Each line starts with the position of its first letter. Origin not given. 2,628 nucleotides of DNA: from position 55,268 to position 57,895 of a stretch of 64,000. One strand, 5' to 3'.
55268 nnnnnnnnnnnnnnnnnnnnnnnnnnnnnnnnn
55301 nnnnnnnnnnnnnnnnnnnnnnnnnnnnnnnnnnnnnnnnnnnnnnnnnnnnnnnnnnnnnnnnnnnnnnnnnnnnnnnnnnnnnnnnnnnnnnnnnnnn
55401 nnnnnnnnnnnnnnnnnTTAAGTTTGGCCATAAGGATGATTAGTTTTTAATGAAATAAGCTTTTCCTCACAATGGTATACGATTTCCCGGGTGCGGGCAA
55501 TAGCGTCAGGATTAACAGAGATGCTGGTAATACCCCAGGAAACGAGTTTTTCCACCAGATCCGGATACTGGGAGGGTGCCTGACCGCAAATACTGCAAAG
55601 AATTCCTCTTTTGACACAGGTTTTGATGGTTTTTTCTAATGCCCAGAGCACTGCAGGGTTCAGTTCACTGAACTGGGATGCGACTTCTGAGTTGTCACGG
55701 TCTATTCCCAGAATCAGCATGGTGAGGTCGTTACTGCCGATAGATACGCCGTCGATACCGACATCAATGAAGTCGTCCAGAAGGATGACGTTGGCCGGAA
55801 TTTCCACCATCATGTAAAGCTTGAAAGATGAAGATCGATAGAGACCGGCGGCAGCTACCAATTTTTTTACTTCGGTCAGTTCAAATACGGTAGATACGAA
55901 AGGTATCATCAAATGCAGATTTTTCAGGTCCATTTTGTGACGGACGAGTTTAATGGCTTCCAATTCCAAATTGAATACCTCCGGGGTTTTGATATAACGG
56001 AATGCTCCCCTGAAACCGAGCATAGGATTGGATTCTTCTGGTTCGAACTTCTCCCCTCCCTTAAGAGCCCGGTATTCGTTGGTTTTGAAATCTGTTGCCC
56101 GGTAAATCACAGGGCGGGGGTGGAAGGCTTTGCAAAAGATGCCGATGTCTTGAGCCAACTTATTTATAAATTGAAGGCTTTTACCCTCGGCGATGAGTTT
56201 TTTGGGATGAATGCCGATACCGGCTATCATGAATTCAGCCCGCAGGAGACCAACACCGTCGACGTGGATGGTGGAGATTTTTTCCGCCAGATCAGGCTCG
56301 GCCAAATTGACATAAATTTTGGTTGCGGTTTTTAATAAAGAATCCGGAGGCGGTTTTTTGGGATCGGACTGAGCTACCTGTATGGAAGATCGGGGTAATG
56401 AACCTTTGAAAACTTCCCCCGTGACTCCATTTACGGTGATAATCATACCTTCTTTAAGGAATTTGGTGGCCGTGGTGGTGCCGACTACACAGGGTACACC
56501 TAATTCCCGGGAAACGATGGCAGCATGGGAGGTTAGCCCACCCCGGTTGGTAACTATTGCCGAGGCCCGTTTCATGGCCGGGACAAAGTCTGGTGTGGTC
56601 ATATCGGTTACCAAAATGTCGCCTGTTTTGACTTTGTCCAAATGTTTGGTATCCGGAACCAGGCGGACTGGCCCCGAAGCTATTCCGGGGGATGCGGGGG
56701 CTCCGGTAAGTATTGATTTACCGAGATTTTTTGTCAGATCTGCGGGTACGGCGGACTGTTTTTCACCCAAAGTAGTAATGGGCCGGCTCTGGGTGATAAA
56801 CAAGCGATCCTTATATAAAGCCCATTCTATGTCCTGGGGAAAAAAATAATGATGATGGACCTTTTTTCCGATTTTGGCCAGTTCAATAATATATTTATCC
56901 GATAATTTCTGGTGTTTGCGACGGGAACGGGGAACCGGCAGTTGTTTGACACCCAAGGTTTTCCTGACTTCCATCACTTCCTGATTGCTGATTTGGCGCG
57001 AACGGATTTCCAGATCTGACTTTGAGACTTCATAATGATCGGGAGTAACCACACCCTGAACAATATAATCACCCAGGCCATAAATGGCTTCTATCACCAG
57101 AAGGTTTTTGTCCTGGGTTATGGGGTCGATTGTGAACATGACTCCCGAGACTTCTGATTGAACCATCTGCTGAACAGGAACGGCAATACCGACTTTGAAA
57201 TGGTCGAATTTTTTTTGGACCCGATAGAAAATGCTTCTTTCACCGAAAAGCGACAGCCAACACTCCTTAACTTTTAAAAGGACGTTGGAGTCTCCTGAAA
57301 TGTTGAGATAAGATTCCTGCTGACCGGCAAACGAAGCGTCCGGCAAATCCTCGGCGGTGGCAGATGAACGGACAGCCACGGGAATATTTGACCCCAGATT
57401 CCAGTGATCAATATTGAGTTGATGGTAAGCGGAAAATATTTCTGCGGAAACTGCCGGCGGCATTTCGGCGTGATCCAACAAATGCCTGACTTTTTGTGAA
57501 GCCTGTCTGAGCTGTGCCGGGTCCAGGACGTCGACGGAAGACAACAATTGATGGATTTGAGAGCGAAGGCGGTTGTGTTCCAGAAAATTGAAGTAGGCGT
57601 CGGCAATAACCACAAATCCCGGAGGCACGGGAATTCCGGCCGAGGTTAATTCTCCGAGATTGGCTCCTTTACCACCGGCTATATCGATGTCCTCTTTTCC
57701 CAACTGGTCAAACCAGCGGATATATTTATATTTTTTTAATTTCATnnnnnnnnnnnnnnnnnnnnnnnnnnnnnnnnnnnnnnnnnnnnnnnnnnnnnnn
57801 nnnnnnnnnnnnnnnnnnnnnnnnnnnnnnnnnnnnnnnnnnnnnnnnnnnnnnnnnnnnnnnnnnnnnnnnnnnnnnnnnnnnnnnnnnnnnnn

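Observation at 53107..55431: Two convergent enolase genes: canonical eno plus a shorter divergent paralog retaining all catalytic and metal residues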

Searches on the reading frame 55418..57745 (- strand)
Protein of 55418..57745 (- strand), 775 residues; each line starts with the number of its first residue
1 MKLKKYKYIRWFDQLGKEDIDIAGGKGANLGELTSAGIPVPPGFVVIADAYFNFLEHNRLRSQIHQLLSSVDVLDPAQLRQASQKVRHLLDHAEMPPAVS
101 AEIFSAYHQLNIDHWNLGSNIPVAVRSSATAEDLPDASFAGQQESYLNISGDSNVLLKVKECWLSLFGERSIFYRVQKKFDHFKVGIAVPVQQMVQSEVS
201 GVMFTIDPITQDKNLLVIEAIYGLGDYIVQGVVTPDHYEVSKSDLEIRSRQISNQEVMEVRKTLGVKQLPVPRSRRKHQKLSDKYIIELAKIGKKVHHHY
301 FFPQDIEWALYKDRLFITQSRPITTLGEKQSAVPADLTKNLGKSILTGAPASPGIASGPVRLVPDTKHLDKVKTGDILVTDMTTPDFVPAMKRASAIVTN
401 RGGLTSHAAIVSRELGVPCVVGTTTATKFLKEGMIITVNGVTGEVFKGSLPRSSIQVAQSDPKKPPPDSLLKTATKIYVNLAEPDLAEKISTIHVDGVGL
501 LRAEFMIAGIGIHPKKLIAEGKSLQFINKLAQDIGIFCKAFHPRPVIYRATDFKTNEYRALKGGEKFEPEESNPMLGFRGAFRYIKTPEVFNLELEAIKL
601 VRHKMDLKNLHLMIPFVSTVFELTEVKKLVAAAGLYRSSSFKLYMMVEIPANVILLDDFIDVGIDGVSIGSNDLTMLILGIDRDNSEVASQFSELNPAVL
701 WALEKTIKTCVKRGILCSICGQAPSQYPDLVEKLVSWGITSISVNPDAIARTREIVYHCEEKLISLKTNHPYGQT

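Call 3: search_protein_families(library=pfam, proteins=[window:55418-57745:-], max_evalue=0.01)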
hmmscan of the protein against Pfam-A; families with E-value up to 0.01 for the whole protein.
window:55418-57745:- (775 aa): 3 families
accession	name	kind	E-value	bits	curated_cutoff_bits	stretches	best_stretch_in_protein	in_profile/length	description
PF01326.24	PPDK_N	-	2.6e-107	359.4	27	1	21-334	2-320/328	Pyruvate phosphate dikinase, AMP/ATP-binding domain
PF02896.24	PEP-utilizers_C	-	1.1e-64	218.8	22.8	1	473-759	18-291/293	PEP-utilising enzyme, PEP-binding domain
PF00391.29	PEP-utilizers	-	1.1e-27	95.9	23.1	1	373-443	2-72/72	PEP-utilising enzyme, mobile domain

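Call 47: search_protein_families(library=ncbifam, proteins=[window:55418-57745:-], max_evalue=0.00001)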
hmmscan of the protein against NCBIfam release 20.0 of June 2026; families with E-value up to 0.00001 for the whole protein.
window:55418-57745:- (775 aa): 26 families (the best 25 are shown)
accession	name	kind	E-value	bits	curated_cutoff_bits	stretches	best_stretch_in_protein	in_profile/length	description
NF005057.0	PRK06464.1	equivalog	1.6e-286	952.5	598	1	5-765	3-794/798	phosphoenolpyruvate synthase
TIGR01418.1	PEP_synth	equivalog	4.3e-271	901.7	739.75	1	8-760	1-783/784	pyruvate, water dikinase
NF004878.0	PRK06241.1-3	subfamily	1.8e-122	410.2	945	2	7-326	3-314/891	phosphoenolpyruvate synthase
NF004877.0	PRK06241.1-2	subfamily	1.2e-114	384.5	866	2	7-326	3-315/869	phosphoenolpyruvate synthase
NF041857.1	RIF_Ptrans_rph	equivalog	3.7e-107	359.7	999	2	8-326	2-313/864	rifamycin-inactivating phosphotransferase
NF004879.0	PRK06241.1-4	equivalog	4.2e-100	336.2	976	2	8-326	4-315/868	phosphoenolpyruvate synthase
NF004881.0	PRK06241.2-2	equivalog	1.5e-95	321.2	883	2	20-328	16-315/898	phosphoenolpyruvate synthase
NF052631.1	prodigiosin_PigC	equivalog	1.1e-89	301.5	1300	2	19-337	12-311/883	prodigiosin ligase PigC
NF004880.0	PRK06241.2-1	equivalog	1.7e-83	281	972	3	16-250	11-233/837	phosphoenolpyruvate synthase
NF052632.1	undecylprod_RedH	equivalog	2.5e-83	280.5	1350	2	17-330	11-300/880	undecylprodigiosin ligase RedH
NF000283.1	RPH_KJ151292.1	equivalog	2e-76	257.9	1700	2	23-326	20-316/865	rifamycin-inactivating phosphotransferase Rph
NF004883.0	PRK06241.2-4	equivalog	1.8e-68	231.5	1063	2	23-328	32-332/928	phosphoenolpyruvate synthase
TIGR01828.1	pyru_phos_dikin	equivalog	1.7e-54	185.1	843.45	3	343-508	385-562/865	pyruvate, phosphate dikinase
NF004882.0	PRK06241.2-3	equivalog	2.4e-49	168.2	850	2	13-332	5-285/827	phosphoenolpyruvate synthase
NF008283.0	PRK11061.1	equivalog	2.1e-41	142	583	1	377-761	324-708/748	phosphoenolpyruvate--protein phosphotransferase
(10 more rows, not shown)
